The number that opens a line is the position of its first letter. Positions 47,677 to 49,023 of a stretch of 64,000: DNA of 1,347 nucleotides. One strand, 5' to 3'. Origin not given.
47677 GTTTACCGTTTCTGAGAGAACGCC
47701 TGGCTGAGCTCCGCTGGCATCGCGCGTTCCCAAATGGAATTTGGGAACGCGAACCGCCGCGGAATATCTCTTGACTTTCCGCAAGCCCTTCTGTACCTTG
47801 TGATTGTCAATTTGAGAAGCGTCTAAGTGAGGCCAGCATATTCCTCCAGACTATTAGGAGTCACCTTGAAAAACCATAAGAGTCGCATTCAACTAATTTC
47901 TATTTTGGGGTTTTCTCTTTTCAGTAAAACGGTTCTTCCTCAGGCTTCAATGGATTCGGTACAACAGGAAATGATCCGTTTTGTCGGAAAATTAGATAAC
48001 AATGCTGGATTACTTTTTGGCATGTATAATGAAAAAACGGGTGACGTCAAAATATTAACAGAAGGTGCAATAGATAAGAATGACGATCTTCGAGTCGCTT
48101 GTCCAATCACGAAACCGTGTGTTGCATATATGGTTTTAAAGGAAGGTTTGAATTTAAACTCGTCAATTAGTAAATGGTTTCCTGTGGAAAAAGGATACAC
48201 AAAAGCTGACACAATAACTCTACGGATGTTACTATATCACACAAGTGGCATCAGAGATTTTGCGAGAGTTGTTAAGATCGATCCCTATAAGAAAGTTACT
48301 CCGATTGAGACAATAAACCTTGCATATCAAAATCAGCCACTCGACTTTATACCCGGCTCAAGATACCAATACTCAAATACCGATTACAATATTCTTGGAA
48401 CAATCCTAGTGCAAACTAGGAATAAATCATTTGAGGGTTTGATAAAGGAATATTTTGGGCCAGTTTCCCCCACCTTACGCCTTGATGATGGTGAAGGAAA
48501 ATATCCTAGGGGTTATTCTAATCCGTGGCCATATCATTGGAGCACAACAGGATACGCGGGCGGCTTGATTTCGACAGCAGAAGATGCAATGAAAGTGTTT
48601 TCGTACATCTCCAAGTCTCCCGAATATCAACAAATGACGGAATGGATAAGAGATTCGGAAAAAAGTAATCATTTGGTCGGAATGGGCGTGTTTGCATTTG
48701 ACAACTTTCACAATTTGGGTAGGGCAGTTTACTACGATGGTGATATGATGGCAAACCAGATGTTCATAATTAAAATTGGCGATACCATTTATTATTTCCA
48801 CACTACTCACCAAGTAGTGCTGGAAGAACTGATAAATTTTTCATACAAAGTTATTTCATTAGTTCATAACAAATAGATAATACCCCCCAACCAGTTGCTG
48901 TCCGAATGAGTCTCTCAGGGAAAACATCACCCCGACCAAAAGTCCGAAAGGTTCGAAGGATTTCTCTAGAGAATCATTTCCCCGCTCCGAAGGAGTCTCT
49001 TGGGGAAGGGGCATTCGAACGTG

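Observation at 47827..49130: Horizontally acquired-looking beta-lactamase-family gene with a non-canonical nucleophile motif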

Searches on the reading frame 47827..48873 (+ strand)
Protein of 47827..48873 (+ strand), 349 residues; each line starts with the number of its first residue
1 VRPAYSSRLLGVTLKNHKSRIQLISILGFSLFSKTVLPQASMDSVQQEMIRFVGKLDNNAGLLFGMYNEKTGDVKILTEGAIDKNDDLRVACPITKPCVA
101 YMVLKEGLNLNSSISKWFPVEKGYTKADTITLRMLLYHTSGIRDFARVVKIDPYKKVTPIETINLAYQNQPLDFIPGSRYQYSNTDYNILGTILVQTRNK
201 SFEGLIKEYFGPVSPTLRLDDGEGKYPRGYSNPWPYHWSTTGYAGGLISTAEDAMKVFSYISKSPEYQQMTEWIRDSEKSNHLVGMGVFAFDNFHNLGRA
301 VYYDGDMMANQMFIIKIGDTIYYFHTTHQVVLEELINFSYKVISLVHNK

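Call 4: search_protein_families(library=pfam, proteins=[window:47827-48873:+], max_evalue=1)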
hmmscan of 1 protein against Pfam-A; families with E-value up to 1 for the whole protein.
window:47827-48873:+ (349 aa): 1 family
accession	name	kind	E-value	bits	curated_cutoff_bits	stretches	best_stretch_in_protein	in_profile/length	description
PF00144.29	Beta-lactamase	-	8.3e-23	81.5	27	1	100-314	64-295/329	Beta-lactamase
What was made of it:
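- On Pfam PF00144 (Beta-lactamase) / PBP-beta-lactamase fold: 81.5 bits against a cut-off of 27, E 8e-23 (call 4).
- Checked: PF00144, E 8e-23, 81.5 bits against a cut-off of 27 (call 4).
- PF00144 E 8e-23 (call 4).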

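Call 5: search_protein_families(library=ncbifam, proteins=[window:47827-48873:+], max_evalue=1)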
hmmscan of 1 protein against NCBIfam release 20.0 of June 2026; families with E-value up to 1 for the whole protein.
window:47827-48873:+ (349 aa): 15 families
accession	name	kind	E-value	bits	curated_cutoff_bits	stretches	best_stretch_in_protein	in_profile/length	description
NF007943.0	PRK10662.1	equivalog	1.8e-05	23.6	266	1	101-209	101-212/380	D-alanyl-D-alanine-carboxypeptidase/endopeptidase AmpH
NF009622.0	PRK13128.1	equivalog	8e-05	21.3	443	1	129-213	97-185/518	D-aminopeptidase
NF012172.1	FOX-MOX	exception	0.0002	20.4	700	1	92-209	88-198/382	FOX/MOX family class C beta-lactamase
NF000239.3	MOX_CMY1_fam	exception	0.00025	20.4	770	1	90-209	89-201/383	CMY-1/MOX family class C beta-lactamase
NF033467.0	blaAQU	exception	0.0012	18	815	1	94-208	90-197/380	AQU family class C beta-lactamase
NF033159.0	blaPAC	exception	0.0019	17.1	850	1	100-204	94-190/380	PAC family class C beta-lactamase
NF038366.1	blaSFDC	exception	0.0022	17.1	840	1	105-213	100-202/382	SFDC family class C beta-lactamase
NF002968.0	PRK03642.1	equivalog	0.003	16.5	385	1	160-204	182-225/432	penicillin binding protein PBP4B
NF033085.1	bla_class_C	equivalog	0.0031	16.3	415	1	100-208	71-172/356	class C beta-lactamase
NF053709.1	blaAKO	exception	0.0033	16.4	875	1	106-214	101-203/381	AKO family class C beta-lactamase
NF000399.2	blaFOX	exception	0.016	14.2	850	1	94-208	90-197/382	FOX family cephalosporin-hydrolyzing class C beta-lactamase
NF000519.2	blaPDC_var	exception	0.022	14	900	1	95-206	96-201/397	PDC variant family class C beta-lactamase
NF041662.1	ampC_Kaer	exception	0.037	12.8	825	1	154-206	142-194/381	AmpC-Kaer family extended-spectrum class C beta-lactamase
NF038089.1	blaYRC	exception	0.051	12.5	870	1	107-214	102-203/381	YRC family class C beta-lactamase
NF038238.1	blaBUT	exception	0.059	12.5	850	1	110-204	107-194/383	BUT family class C beta-lactamase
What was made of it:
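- On Class C (AmpC) beta-lactamases: All named AmpC families score 24 bits or less against cut-offs of 266-900 (call 5).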

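Call 6: search_solved_structures(query=window:47827-48873:+, max_evalue=0.01, show_alignments=3)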
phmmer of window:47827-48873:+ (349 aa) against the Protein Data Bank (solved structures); distinct sequences matched with E-value up to 0.01: 19.
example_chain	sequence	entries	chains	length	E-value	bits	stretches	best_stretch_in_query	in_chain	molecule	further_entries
4y7p_A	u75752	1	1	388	1.7e-15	60.1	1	96-289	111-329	Alkaline D-peptidase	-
9s7k_A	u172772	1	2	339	2.8e-13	52.9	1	93-271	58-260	D-alanyl-D-alanine carboxypeptidase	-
5tgf_A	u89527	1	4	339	1.1e-08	37.8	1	98-210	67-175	Uncharacterized protein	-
4gdn_A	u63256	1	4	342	3.3e-07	32.9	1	105-206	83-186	Protein flp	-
7v21_A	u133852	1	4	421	2.9e-06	29.8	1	118-200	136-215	Serine beta-lactamase-like protein LACTB, mitochondrial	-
3o3v_A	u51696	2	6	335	4.3e-06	29.2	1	108-209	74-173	beta-lactamase | ClbP peptidase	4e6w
3wwx_A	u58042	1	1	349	4.3e-06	29.2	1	86-202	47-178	S12 family peptidase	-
4e6x_A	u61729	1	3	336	4.3e-06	29.2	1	108-209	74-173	ClbP peptidase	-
2dns_A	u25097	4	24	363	4.6e-06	29.1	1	101-213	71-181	D-amino acid amidase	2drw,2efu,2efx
7mde_A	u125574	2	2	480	7.3e-06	28.5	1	104-209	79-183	Beta-lactamase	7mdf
7mdc_A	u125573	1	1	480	8e-06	28.3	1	108-209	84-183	Beta-lactamase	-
7ul6_A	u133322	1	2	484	8.1e-06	28.3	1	108-209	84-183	Beta-lactamase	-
2qmi_A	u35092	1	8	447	0.00016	24.1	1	98-214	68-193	Pbp related beta-lactamase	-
1sde_A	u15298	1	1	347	0.00032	23.1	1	78-221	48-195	D-alanyl-D-alanine carboxypeptidase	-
1cef_A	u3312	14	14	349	0.00032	23.1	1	78-221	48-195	D-ALANYL-D-ALANINE CARBOXYPEPTIDASE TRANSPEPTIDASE | D-ALANYL-D-ALANINE CARBOXYPEPTIDASE | D-alanyl-D-alanine carboxypeptidase precursor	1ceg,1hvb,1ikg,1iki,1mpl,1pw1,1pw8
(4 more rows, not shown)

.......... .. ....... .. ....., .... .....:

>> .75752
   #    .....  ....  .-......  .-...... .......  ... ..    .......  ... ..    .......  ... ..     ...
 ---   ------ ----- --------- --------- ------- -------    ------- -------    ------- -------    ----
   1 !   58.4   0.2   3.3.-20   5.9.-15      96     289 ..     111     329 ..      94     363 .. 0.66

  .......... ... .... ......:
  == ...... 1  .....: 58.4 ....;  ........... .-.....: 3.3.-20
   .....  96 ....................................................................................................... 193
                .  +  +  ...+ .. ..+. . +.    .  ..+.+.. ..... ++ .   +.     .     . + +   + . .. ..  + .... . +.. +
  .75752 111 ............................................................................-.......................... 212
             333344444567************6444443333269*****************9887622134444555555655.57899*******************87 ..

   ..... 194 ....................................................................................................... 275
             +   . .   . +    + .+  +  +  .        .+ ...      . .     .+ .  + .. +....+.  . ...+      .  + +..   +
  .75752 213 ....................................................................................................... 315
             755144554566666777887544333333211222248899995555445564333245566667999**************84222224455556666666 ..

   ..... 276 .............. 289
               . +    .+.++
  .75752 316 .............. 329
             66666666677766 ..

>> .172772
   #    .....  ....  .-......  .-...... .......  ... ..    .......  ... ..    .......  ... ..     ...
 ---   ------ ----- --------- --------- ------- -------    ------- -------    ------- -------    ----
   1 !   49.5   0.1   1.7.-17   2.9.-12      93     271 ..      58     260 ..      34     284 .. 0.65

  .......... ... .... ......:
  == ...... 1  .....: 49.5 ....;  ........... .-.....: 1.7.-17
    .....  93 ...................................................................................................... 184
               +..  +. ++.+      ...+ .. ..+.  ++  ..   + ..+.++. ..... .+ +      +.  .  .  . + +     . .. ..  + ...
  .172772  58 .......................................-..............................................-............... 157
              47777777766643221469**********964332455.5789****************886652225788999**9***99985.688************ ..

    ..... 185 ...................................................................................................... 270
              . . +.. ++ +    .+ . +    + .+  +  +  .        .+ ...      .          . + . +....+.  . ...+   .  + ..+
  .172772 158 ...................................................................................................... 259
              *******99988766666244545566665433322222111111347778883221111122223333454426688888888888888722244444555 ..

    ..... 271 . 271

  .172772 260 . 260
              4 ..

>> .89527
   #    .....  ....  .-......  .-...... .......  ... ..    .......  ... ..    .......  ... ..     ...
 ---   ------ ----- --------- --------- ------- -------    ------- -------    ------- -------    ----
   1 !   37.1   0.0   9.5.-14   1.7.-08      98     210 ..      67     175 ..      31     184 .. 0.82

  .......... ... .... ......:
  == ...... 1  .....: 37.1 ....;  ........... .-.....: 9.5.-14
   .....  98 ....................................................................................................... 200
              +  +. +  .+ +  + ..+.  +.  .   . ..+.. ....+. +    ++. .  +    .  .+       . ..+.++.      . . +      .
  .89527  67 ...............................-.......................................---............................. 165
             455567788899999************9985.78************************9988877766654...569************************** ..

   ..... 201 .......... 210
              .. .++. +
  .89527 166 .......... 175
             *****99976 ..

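Call 7: find_homologous_proteins(query=window:47827-48873:+)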
Query window:47827-48873:+ (349 aa): 28 proteins with E <= 0.001 among 1160 candidates.
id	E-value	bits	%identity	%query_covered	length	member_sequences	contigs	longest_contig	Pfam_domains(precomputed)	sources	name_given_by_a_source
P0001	3.8e-209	712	100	88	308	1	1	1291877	PF00144.30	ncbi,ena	-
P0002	8.2e-201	684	88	96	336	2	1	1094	PF00144.30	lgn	-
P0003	1.0e-198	677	90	90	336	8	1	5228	PF00144.30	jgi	jgi:hypothetical protein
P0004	1.7e-193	660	84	96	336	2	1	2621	PF00144.30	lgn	-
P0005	1.5e-192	657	84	96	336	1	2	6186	PF00144.30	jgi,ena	-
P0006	2.7e-188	643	82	96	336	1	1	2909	PF00144.30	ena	-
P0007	3.7e-187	639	83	94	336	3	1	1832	PF00144.30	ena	-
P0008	4.2e-185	633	80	99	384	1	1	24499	PF00144.30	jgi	jgi:hypothetical protein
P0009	1.9e-182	624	80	96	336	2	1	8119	PF00144.30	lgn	-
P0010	4.0e-177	606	84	87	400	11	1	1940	PF00144.30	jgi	jgi:Beta-lactamase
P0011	6.0e-168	576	76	90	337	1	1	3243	PF00144.30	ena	-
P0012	3.3e-124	432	57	90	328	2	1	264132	PF00144.30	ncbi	ncbi:MAG: serine hydrolase domain-containing protein [Calditrichaceae bacterium]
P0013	3.1e-120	419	55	96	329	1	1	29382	PF00144.30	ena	-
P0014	2.3e-119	417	58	87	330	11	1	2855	PF00144.30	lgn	-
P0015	8.0e-119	415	56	89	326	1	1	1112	PF00144.30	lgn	-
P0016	2.4e-118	413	54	96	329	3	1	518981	PF00144.30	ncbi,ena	-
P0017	1.3e-117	411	57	88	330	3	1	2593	PF00144.30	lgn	-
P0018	5.1e-117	409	55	93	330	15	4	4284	PF00144.30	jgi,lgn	-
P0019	3.3e-116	406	54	95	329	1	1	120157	PF00144.30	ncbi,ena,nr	ncbi:MAG: beta-lactamase family protein [Bacteroidetes bacterium]|nr:beta-lactamase family protein [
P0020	8.6e-115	402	54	93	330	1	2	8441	PF00144.30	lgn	-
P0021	4.1e-113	396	51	89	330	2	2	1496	PF00144.30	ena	-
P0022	3.2e-111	390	52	89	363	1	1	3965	PF00144.30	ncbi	-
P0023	2.0e-82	295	46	86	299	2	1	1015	PF00144.30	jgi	jgi:hypothetical protein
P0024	7.1e-11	60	39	32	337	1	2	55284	PF13354.13,PF00144.30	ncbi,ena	-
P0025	3.7e-8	51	35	33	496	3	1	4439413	PF00144.30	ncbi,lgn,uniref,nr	ncbi:CubicO group peptidase, beta-lactamase class C family [Granulicella pectinivorans]|uniref:Cubic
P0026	5.7e-8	50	41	27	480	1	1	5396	PF00144.30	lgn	-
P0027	1.9e-7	49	36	32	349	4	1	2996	PF13354.13,PF00144.30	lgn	-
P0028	5.6e-7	47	33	38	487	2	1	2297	PF00144.30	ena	-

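Call 14: find_related_loci(query=A2, collection=genome_contigs, flank=6000)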
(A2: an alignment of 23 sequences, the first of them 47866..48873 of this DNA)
Query A2 (336 aa) in genome_contigs; peptide patterns used: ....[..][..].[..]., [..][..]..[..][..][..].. (x = any residue, [..] = any of these).
208 stretches matched a pattern; 127 encode a relative of the query (tblastn E <= 1e-3); the best 80 are kept; 80 distinct loci.
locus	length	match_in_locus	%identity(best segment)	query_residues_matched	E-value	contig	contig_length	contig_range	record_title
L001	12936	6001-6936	57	22-335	4e-128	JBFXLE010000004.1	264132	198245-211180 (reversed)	MAG: Calditrichaceae bacterium isolate CA_2019_TPIn_91 NODE_144_length_264132_cov_19.842507_TPIn, whole genome shotgun s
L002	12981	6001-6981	54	1-334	4e-124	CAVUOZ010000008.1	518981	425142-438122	MAG: uncultured Ignavibacteria bacterium isolate MFD05942.bin.1.56 genome assembly, contig: contig_34875, whole genome s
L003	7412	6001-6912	44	30-334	1e-86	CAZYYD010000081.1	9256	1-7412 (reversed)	MAG TPA_asm: uncultured Ignavibacteriaceae bacterium isolate SRP178699_co1_24 genome assembly, contig: NODE_10434_length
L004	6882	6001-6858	46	30-315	2e-85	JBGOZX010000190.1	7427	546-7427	MAG: Bacteroidia bacterium isolate OBJ_0618_130150_142 k141_4991520_length_7427_cov_24.7395, whole genome shotgun sequen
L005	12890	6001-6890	39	44-335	6e-39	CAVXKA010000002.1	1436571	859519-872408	MAG: Candidatus Eisenbacteria bacterium isolate MFD05942.bin.1.119 genome assembly, contig: contig_17678, whole genome s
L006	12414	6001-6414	37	82-217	2e-17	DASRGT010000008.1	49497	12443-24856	MAG TPA_asm: Vicinamibacterales bacterium isolate SMAG_U10065 k141_1002796, whole genome shotgun sequence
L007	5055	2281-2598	37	82-189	1e-16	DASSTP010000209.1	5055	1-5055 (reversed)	MAG TPA_asm: Gemmatimonadales bacterium isolate SMAG_U544 k141_1079972, whole genome shotgun sequence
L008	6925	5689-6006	37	82-189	1e-16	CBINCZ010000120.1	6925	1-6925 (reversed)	MAG TPA_asm: uncultured Gemmatimonadales bacterium isolate SRR16817064_metabat2_24 genome assembly, contig: ERZ27394172.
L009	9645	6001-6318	37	82-189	2e-16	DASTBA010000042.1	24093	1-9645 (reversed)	MAG TPA_asm: Gemmatimonadales bacterium isolate SMAG_U752 k141_1104621, whole genome shotgun sequence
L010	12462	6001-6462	33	51-195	1e-15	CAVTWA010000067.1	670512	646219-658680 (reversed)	MAG: uncultured Acidobacteriota bacterium isolate MFD04967.bin.2.116 genome assembly, contig: contig_8129, whole genome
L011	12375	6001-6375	36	77-195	5e-15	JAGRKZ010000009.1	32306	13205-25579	MAG: Bauldia sp. isolate HKST-UBA52 2012-05-30_1_(paired)_contig_1487, whole genome shotgun sequence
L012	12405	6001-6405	36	71-195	1e-14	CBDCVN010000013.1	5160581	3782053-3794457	MAG: Trueperaceae bacterium isolate f75358e7-05db-490e-a76d-0b7b0ca57d15 genome assembly, contig: contig_11, whole genom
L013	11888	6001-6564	31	27-208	1e-14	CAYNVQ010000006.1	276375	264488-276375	MAG TPA_asm: uncultured Eubacteriales bacterium isolate SRP323688_co1_275 genome assembly, contig: NODE_58_length_276375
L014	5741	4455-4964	30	30-190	1e-14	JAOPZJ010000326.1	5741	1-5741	MAG: Solirubrobacterales bacterium isolate RYN_252 scaffold_3715917, whole genome shotgun sequence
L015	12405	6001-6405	36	71-195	1e-14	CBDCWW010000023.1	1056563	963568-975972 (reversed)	MAG: Trueperaceae bacterium isolate dd1d7b0e-a6e7-4c02-9a01-6f6a99cee598 genome assembly, contig: contig_23, whole genom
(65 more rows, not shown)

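Call 15: find_encoding_contigs(protein=P0001, flank=6000, max_places=4)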
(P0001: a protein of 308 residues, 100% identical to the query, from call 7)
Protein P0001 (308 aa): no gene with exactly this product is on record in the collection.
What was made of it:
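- Tried and rejected: The look-up of the window's own contig by exact protein failed (call 15).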

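Call 16: find_encoding_contigs(protein=P0008, flank=10000, max_places=3)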
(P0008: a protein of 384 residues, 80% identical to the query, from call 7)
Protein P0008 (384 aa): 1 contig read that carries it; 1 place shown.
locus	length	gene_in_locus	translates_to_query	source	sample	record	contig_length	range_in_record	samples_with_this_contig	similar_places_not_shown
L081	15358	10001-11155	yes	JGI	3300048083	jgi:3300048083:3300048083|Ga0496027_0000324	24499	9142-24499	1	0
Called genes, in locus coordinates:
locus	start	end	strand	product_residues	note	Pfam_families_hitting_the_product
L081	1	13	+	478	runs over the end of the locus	PF09699:Paired_CXXCH_1 (faint), PF14522:Cytochrome_C7 (faint), PF14537:Cytochrom_c3_2 (faint), PF13435:Cytochrome_C554 (faint), PF22113:Mtrc-MtrF_II-IV_dom (weak), PF18962:Por_Secre_tail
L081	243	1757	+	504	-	PF14522:Cytochrome_C7 (faint), PF18962:Por_Secre_tail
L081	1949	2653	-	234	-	-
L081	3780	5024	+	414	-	-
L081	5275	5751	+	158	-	-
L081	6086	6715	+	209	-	PF13091:PLDc_2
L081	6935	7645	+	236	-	-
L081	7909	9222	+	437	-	-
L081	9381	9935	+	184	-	-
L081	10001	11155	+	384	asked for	PF00144:Beta-lactamase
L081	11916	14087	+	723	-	PF13715:CarbopepD_reg_2, PF07715:Plug, PF00593:TonB_dep_Rec_b-barrel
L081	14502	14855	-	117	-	PF02635:DsrE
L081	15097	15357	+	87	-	?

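Call 17: find_encoding_contigs(protein=P0009, flank=8000, max_places=3)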
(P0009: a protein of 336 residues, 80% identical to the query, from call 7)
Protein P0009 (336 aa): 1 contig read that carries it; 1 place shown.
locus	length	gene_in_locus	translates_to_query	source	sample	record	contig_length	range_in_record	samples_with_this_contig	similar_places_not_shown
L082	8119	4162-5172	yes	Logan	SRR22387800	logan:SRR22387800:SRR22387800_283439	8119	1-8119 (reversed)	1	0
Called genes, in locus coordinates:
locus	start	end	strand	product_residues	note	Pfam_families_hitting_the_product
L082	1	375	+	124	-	?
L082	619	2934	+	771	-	PF02985:HEAT (faint), PF03130:HEAT_PBS (faint), PF13513:HEAT_EZ (faint), PF13646:HEAT_2, PF00514:Arm (faint), PF13646:HEAT_2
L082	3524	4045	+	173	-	PF07298:NnrU, PF04191:PEMT, PF04140:ICMT (weak)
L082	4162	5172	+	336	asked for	PF00144:Beta-lactamase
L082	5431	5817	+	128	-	PF08241:Methyltransf_11 (weak), PF08242:Methyltransf_12 (faint), PF13489:Methyltransf_23 (weak), PF13649:Methyltransf_25 (weak), PF13847:Methyltransf_31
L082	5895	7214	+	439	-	-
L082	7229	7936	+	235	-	PF00702:Hydrolase, PF12710:HAD (faint), PF13419:HAD_2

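Call 18: find_encoding_contigs(protein=P0005, flank=8000, max_places=3)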
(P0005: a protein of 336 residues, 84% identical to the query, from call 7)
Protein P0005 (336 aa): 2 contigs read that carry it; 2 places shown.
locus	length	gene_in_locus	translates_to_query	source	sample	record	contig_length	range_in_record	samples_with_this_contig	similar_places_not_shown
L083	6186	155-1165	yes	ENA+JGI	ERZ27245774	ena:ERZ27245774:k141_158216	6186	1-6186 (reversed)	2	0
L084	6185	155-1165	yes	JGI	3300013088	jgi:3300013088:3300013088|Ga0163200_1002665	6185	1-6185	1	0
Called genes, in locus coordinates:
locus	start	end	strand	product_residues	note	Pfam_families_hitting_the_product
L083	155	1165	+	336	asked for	PF00144:Beta-lactamase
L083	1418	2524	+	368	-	PF00561:Abhydrolase_1, PF12146:Hydrolase_4, PF00326:Peptidase_S9 (faint)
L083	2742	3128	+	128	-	-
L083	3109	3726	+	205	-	PF02371:Transposase_20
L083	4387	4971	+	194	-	PF00027:cNMP_binding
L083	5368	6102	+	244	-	PF12801:Fer4_5 (weak), PF00037:Fer4 (faint), PF12838:Fer4_7 (faint), PF13534:Fer4_17 (faint), PF13746:Fer4_18 (weak), PF12797:Fer4_2 (faint), PF13187:Fer4_9, PF13237:Fer4_10 (weak), +1 more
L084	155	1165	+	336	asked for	PF00144:Beta-lactamase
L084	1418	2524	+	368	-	PF00561:Abhydrolase_1, PF12146:Hydrolase_4, PF00326:Peptidase_S9 (faint)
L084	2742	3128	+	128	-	-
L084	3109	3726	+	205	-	PF02371:Transposase_20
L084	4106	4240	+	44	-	-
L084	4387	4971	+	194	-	PF00027:cNMP_binding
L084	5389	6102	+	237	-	PF12801:Fer4_5 (weak), PF00037:Fer4 (faint), PF13534:Fer4_17 (faint), PF12800:Fer4_4 (faint), PF12838:Fer4_7 (faint), PF13746:Fer4_18 (weak), PF13237:Fer4_10 (weak), PF13187:Fer4_9, +1 more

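Call 19: find_encoding_contigs(protein=P0003, flank=8000, max_places=3)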
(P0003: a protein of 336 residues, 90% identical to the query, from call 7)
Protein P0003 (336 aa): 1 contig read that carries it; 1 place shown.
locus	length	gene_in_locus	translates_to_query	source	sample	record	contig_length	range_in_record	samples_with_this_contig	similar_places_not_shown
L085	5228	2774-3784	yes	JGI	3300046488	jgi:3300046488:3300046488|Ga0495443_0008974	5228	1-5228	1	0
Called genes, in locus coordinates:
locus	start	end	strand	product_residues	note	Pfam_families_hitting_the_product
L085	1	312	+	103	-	?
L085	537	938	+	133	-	PF13620:CarboxypepD_reg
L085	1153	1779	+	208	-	-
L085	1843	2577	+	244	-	-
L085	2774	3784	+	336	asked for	PF00144:Beta-lactamase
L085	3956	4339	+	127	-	-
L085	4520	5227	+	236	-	?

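Call 22: find_encoding_contigs(protein=P0034, flank=8000, max_places=4)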
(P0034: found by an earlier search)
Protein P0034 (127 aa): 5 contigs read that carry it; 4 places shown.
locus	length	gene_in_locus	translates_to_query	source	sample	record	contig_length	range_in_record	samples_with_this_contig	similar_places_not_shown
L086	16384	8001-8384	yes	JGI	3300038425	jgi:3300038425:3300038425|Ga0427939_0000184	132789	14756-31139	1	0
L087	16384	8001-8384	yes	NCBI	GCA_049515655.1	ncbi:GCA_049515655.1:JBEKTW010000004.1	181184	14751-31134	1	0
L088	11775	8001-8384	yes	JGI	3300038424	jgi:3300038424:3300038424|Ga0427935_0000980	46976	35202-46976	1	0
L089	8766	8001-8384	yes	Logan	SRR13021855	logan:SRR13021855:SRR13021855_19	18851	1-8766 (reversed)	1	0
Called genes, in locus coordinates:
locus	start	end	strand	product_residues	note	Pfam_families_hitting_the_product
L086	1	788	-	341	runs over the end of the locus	PF00108:Thiolase_N, PF08545:ACP_syn_III, PF08541:ACP_syn_III_C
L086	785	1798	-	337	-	PF02504:FA_synthesis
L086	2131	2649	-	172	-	PF02620:YceD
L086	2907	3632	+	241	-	PF00027:cNMP_binding, PF13545:HTH_Crp_2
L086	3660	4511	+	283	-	PF02811:PHP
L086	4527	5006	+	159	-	PF00885:DMRL_synthase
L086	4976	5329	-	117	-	-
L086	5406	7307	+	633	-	PF07494:Reg_prop (faint)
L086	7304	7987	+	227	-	PF00535:Glycos_transf_2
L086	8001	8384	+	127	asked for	PF00072:Response_reg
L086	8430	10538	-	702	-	PF00403:HMA (weak), PF00122:E1-E2_ATPase, PF00702:Hydrolase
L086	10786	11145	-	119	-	PF12840:HTH_20 (weak), PF01022:HTH_5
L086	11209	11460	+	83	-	-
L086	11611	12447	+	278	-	-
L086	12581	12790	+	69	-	-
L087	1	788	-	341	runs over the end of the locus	PF00108:Thiolase_N, PF08545:ACP_syn_III, PF08541:ACP_syn_III_C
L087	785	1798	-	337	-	PF02504:FA_synthesis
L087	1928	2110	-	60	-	PF01783:Ribosomal_L32p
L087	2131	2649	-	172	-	PF02620:YceD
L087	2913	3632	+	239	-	PF00027:cNMP_binding, PF13545:HTH_Crp_2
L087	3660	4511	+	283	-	PF02811:PHP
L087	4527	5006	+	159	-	PF00885:DMRL_synthase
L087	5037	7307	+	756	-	PF07494:Reg_prop (faint), PF21544:PorZ_N_b_propeller (faint)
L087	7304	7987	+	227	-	PF00535:Glycos_transf_2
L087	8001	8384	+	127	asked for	PF00072:Response_reg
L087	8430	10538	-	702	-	PF00403:HMA (weak), PF00122:E1-E2_ATPase, PF00702:Hydrolase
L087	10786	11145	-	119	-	PF12840:HTH_20 (weak), PF01022:HTH_5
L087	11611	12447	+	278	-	-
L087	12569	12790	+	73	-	-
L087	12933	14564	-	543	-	PF03485:Arg_tRNA_synt_N, PF00750:tRNA-synt_1d, PF01406:tRNA-synt_1e (faint), PF09334:tRNA-synt_1g (faint), PF05746:DALR_1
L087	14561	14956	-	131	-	PF02410:RsfS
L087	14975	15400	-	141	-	PF13399:LytR_C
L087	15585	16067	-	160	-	-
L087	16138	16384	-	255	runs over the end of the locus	PF00483:NTP_transferase, PF01128:IspD, PF12804:NTP_transf_3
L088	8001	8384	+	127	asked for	PF00072:Response_reg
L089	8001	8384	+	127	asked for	PF00072:Response_reg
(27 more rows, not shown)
